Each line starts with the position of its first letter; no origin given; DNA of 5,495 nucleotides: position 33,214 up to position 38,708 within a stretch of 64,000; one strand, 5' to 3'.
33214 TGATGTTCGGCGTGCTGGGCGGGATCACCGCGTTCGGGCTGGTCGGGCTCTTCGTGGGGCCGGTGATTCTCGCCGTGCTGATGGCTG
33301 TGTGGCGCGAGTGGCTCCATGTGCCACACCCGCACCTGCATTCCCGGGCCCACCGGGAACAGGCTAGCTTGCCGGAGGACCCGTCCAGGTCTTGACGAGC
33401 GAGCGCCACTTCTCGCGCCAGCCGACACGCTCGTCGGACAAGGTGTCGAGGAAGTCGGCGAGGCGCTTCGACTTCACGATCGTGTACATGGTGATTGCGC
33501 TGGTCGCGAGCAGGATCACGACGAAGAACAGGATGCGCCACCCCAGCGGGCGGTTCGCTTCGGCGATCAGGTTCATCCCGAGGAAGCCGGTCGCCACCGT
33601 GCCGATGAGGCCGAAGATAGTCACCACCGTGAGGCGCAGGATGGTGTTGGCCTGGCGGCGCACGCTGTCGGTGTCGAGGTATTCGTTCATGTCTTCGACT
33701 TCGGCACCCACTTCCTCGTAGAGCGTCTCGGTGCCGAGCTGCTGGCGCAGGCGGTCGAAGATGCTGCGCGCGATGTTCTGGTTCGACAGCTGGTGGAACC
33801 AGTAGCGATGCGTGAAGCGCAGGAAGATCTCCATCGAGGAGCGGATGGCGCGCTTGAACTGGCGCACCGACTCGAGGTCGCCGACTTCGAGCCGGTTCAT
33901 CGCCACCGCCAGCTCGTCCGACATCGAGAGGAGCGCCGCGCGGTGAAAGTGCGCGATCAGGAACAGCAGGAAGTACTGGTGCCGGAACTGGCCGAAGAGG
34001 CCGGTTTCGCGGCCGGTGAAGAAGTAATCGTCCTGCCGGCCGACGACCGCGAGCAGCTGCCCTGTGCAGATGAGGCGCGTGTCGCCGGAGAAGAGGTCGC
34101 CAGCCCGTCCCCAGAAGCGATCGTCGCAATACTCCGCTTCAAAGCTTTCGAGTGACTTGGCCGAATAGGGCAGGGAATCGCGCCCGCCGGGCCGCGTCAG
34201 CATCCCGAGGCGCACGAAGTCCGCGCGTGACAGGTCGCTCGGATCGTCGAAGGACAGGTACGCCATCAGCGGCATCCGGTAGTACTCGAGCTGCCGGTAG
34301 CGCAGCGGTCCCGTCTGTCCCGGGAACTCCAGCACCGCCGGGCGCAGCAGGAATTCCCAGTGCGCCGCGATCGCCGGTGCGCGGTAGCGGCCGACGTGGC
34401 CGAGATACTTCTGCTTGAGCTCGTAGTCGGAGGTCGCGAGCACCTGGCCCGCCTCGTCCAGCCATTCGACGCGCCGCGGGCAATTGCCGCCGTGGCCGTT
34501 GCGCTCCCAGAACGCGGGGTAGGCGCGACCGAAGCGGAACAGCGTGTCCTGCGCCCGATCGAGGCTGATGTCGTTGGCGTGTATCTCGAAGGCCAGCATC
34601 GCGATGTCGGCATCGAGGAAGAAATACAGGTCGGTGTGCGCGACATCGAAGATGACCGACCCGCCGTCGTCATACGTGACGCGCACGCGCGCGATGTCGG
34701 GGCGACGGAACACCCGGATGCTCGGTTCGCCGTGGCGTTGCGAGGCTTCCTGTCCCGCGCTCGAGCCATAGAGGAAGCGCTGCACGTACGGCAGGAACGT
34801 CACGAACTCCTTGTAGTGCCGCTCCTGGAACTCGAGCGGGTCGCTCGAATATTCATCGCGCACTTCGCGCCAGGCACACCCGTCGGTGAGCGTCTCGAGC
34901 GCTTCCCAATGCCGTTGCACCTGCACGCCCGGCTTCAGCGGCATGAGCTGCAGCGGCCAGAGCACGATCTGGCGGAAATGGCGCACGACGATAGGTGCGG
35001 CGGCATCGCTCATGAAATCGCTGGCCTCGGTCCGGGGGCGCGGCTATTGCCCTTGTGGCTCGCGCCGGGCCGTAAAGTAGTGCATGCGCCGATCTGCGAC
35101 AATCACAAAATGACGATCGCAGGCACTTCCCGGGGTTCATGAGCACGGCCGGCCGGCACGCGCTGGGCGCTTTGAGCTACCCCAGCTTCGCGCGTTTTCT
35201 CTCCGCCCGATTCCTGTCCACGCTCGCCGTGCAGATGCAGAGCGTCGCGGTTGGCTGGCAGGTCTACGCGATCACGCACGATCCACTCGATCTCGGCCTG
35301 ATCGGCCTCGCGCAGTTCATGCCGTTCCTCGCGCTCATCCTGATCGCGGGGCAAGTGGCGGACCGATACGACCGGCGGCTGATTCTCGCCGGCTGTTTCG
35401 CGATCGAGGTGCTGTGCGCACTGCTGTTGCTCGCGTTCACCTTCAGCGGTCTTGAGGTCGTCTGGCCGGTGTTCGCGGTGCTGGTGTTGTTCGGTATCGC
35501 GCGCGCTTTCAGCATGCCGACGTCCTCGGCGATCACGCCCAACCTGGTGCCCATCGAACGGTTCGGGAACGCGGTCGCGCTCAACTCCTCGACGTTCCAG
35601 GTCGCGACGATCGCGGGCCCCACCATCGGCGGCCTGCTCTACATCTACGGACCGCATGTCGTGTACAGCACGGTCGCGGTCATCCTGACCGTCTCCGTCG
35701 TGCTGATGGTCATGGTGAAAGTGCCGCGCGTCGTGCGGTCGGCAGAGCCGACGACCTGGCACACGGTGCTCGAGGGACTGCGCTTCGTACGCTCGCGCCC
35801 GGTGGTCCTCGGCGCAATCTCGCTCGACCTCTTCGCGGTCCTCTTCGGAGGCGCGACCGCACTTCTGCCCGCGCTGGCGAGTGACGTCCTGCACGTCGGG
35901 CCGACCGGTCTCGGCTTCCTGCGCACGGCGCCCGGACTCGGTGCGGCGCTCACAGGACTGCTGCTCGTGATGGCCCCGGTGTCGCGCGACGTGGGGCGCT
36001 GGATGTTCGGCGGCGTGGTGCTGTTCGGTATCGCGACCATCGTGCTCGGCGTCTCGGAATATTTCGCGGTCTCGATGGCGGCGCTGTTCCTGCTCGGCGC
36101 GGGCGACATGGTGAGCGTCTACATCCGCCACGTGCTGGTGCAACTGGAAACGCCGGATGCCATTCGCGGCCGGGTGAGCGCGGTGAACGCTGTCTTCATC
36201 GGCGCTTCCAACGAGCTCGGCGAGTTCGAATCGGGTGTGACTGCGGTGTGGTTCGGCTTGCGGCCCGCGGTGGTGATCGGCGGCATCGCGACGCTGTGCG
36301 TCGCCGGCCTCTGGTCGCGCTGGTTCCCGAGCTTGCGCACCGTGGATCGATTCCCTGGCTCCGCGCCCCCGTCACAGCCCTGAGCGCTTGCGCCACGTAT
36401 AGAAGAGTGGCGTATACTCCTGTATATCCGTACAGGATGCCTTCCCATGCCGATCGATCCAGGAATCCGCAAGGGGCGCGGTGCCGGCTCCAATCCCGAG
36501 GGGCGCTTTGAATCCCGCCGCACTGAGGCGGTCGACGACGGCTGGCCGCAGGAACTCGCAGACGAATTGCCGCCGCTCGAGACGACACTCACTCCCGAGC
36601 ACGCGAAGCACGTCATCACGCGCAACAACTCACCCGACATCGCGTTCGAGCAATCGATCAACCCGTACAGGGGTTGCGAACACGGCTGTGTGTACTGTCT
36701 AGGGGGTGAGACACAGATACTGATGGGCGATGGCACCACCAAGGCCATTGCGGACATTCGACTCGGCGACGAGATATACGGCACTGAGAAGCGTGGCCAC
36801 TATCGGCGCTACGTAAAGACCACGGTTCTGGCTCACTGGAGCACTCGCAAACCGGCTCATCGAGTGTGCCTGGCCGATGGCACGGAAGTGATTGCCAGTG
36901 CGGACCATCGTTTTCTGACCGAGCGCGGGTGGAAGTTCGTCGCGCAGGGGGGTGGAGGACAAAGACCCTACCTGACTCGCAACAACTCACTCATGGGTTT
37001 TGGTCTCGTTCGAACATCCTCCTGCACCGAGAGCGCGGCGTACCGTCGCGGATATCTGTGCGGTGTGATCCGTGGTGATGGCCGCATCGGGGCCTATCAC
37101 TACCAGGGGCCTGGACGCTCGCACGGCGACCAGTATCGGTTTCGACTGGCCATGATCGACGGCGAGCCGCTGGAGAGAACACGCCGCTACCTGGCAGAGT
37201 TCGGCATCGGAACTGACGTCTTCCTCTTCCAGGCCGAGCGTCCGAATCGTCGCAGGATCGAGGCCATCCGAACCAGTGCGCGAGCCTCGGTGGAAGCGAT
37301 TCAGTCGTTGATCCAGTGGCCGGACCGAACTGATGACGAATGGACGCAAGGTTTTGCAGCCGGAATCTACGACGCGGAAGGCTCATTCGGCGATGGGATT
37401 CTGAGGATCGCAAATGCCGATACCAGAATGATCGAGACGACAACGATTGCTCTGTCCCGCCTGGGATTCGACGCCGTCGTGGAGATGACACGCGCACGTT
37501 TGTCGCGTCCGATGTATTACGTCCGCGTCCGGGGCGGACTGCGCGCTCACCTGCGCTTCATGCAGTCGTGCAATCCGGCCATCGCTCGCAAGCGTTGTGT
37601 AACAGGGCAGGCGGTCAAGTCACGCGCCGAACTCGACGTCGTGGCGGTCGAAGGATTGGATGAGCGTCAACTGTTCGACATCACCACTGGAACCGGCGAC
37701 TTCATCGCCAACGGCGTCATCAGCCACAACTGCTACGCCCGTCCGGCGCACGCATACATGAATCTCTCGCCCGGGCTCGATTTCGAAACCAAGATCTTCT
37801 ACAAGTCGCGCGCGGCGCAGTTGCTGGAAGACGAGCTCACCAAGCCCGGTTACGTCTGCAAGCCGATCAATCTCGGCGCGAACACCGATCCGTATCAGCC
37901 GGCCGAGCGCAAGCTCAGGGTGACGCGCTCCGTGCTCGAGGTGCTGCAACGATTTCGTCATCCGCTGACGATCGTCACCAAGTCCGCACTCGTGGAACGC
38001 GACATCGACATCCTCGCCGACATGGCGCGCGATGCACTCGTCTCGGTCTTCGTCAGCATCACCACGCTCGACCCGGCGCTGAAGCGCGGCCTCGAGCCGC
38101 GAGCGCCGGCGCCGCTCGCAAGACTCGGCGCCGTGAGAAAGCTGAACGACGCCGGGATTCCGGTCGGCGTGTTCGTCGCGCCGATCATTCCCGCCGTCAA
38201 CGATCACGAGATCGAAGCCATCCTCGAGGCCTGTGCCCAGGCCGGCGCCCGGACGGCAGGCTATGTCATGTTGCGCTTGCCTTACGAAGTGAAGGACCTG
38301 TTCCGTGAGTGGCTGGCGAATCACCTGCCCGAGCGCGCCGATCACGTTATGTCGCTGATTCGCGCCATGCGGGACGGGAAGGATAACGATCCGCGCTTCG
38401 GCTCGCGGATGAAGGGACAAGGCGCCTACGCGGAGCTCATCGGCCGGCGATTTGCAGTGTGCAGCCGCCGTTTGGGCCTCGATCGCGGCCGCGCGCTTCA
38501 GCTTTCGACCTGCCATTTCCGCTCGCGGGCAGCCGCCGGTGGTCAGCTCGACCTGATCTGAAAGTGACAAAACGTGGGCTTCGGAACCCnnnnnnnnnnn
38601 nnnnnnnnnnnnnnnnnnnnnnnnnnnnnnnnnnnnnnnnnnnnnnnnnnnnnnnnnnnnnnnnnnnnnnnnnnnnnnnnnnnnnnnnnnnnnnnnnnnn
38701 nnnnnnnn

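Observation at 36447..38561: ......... intein inserted inside the CxxxCxxC iron-sulfur motif of a radical SAM (PA0069/SplB-like) protein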

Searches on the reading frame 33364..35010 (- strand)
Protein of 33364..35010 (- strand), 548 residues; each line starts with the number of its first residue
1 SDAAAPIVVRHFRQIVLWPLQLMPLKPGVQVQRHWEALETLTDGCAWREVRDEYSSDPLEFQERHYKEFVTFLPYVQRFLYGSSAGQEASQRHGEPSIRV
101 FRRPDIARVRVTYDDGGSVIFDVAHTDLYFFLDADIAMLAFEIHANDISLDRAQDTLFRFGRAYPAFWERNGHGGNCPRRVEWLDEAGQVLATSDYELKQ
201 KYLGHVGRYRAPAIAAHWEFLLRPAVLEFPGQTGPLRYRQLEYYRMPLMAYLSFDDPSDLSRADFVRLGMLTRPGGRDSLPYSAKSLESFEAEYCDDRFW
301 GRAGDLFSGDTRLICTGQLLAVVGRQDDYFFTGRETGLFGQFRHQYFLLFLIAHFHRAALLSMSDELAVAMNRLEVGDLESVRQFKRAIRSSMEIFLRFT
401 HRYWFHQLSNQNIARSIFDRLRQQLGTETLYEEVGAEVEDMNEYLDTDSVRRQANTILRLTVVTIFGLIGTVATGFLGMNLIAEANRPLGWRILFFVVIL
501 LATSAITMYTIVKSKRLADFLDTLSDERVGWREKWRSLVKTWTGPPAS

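Call 36: search_protein_families(library=pfam, proteins=[window:33364-35010:-], max_evalue=0.001)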
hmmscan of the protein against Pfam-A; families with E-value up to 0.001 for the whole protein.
window:33364-35010:- (548 aa): 1 family
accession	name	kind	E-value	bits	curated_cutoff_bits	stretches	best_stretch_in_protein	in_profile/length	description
PF01544.23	CorA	-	2.6e-07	30.7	27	1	381-509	159-285/292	CorA-like Mg2+ transporter protein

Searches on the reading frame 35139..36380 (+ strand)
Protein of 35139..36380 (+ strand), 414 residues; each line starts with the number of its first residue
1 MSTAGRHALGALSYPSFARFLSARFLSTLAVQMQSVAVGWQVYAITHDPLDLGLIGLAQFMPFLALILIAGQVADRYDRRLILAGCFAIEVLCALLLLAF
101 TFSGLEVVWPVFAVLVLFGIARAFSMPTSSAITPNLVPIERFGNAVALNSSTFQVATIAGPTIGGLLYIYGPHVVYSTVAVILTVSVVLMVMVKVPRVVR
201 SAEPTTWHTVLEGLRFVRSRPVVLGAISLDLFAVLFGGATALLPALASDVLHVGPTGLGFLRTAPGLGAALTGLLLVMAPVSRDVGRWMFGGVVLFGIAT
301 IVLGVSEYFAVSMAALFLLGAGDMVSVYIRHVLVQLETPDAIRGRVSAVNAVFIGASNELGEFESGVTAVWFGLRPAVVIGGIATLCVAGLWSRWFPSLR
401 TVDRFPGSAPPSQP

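Call 36: search_protein_families(library=pfam, proteins=[window:35139-36380:+], max_evalue=0.001)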
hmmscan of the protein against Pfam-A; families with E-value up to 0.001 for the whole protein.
window:35139-36380:+ (414 aa): 2 families
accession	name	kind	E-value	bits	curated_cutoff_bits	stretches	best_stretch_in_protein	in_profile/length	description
PF05977.19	MFS_3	-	8.1e-37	127.3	27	1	11-390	6-388/524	Transmembrane secretion effector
PF07690.21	MFS_1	-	2.9e-36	125.6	33.4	2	22-356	3-341/347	Major Facilitator Superfamily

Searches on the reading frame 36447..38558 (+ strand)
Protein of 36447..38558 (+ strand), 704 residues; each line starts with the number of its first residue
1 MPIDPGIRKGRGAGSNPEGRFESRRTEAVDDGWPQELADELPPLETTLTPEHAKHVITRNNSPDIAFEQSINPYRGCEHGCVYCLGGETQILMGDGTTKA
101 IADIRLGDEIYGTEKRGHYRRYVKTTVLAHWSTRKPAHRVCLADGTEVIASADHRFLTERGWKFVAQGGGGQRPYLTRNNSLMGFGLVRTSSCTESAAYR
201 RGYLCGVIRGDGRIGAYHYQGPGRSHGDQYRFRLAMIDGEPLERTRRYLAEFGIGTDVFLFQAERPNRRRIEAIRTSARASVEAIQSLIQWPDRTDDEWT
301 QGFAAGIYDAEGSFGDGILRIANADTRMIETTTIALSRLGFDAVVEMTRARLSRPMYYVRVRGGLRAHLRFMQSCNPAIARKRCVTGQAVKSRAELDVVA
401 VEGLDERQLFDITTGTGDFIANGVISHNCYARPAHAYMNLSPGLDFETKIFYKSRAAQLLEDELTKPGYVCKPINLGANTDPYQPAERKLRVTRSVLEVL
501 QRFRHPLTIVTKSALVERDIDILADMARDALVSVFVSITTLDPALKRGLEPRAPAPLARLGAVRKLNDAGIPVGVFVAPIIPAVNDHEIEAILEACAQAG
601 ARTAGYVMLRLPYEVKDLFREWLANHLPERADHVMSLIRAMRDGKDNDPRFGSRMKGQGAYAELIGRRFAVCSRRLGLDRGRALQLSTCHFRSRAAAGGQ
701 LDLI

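Call 4: search_protein_families(library=pfam, proteins=[window:36447-38558:+], max_evalue=0.1)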
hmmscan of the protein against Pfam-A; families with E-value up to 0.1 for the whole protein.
window:36447-38558:+ (704 aa): 4 families
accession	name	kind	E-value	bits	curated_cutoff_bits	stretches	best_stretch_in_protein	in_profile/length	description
PF04055.27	Radical_SAM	-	7.2e-13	49.5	29.5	1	471-595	46-165/166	Radical SAM superfamily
PF14528.11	LAGLIDADG_3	-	8.9e-07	29.5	22.5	1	301-364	4-71/82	LAGLIDADG-like domain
PF14890.11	Intein_splicing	-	5.5e-05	23.5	35.8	0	398-428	123-155/155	Intein splicing domain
PF05203.21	Hom_end_hint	-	0.0021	18.5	32.1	1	84-114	1-31/228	Hom_end-associated Hint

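Call 5: search_protein_families(library=ncbifam, proteins=[window:36447-38558:+], max_evalue=0.1)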
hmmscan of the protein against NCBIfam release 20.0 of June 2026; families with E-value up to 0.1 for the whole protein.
window:36447-38558:+ (704 aa): 13 families
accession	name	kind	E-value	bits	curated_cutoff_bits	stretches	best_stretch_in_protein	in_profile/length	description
NF033668.1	rSAM_PA0069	hypoth_equivalog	2.9e-148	493.5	360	2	428-703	73-347/348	PA0069 family radical SAM protein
NF038136.1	rSAM_Rv_intein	exception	2.5e-147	492.2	700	1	52-633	43-541/574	intein-containing Rv2578c family radical SAM protein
NF038135.1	rSAM_Rv2578c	equivalog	2.2e-66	224.1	430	1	52-634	44-285/317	Rv2578c family radical SAM protein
TIGR04470.1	rSAM_mob_pairB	equivalog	1.4e-23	83.7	410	2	469-597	68-190/285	radical SAM mobile pair protein B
NF005852.0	PRK07773.1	equivalog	2.2e-09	36.2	780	1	84-167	398-483/886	replicative DNA helicase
NF006207.0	PRK08332.1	equivalog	1.2e-05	22.7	2400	1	133-206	944-1014/1684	vitamin B12-dependent ribonucleotide reductase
NF038162.1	RtcB_rel_intein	exception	7.8e-05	20.8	1150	1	82-163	93-176/961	intein-containing RtcB family protein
TIGR01445.1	intein_Nterm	domain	0.0011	19.9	24.5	1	84-158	1-83/83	intein N-terminal splicing region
NF011418.0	PRK14845.1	equivalog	0.0031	15.3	756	0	406-429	452-475/1049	translation initiation factor IF-2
NF007079.0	PRK09532.1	equivalog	0.0046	15.2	1525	1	82-161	773-853/876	DNA polymerase III subunit alpha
NF045646.2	rSAM_Se_TrsS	equivalog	0.01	14.4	490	1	515-599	172-254/441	radical SAM (seleno)protein TrsS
TIGR01443.1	intein_Cterm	domain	0.027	14.7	15.6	1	410-429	3-24/24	intein C-terminal splicing region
TIGR04403.1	rSAM_skfB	equivalog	0.077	11.8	300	0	531-602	202-270/402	sporulation killing factor system radical SAM maturase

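Call 13: find_related_loci(query=window:36447-38558:+, collection=genome_contigs, flank=3000)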
Query window:36447-38558:+ (704 aa) in genome_contigs; peptide patterns used: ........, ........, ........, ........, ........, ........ (x = any residue, [..] = any of these).
482 stretches matched a pattern; 404 encode a relative of the query (tblastn E <= 1e-3); the best 80 are kept; 80 distinct loci.
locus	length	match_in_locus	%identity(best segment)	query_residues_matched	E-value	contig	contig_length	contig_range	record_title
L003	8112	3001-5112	82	1-704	0e+0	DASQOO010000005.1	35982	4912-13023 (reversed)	MAG TPA_asm: Steroidobacteraceae bacterium isolate SMAG_U10805 k141_595137, whole genome shotgun sequence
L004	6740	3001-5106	59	1-701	0e+0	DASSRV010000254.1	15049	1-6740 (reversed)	MAG TPA_asm: Gammaproteobacteria bacterium isolate SMAG_U498 k141_550607, whole genome shotgun sequence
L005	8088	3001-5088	58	7-703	0e+0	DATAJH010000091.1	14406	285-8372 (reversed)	MAG TPA_asm: Steroidobacteraceae bacterium isolate SMAG_U6906 k141_263739, whole genome shotgun sequence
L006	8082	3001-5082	58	9-703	0e+0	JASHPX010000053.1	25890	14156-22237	MAG: Gammaproteobacteria bacterium isolate JOPF060 JOPF_NEAR_contig_215009, whole genome shotgun sequence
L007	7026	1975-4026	58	9-693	0e+0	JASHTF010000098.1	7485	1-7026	MAG: Gammaproteobacteria bacterium isolate JOPF146 JOPF_AWAY_contig_315529, whole genome shotgun sequence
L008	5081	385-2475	57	9-703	0e+0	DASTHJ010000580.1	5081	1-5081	MAG TPA_asm: Steroidobacteraceae bacterium isolate SMAG_U588 k141_762900, whole genome shotgun sequence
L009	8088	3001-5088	58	7-703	0e+0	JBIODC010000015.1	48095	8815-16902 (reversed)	MAG: Steroidobacterales bacterium isolate GcC5-11 k141_2435615_length_48095_cov_49.9573, whole genome shotgun sequence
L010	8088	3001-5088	57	7-703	0e+0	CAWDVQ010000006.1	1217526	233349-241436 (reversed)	MAG: uncultured Gammaproteobacteria bacterium isolate MFD05705.bin.3.308 genome assembly, contig: contig_45350, whole ge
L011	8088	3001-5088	57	7-703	0e+0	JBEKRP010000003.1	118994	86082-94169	MAG: Steroidobacteraceae bacterium isolate SPRUCE 513 SPRUCE_513_3, whole genome shotgun sequence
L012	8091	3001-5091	57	7-703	0e+0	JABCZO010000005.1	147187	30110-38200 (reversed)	MAG: Gammaproteobacteria bacterium isolate Inc-BW-C-12-M_MAG77 Ga0210394_10000190, whole genome shotgun sequence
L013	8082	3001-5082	58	10-703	0e+0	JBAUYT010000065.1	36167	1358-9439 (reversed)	MAG: Steroidobacteraceae bacterium isolate MFD06940_ilm_asm_bin28 k127_423400, whole genome shotgun sequence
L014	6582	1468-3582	57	5-703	0e+0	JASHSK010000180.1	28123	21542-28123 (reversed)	MAG: Gammaproteobacteria bacterium isolate JOPF125 JOPF_AWAY_contig_551720, whole genome shotgun sequence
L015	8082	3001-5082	56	9-703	0e+0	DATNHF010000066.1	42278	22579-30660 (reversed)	MAG TPA_asm: Steroidobacteraceae bacterium isolate SMAG_U11340 k141_933417, whole genome shotgun sequence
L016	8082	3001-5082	57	9-703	0e+0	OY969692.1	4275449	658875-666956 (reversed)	MAG: uncultured Gammaproteobacteria bacterium isolate MFD05377.bin.2.4 genome assembly, chromosome: 1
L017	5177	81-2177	56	9-703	0e+0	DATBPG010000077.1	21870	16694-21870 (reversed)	MAG TPA_asm: Steroidobacteraceae bacterium isolate SMAG_U4071 k141_1915547, whole genome shotgun sequence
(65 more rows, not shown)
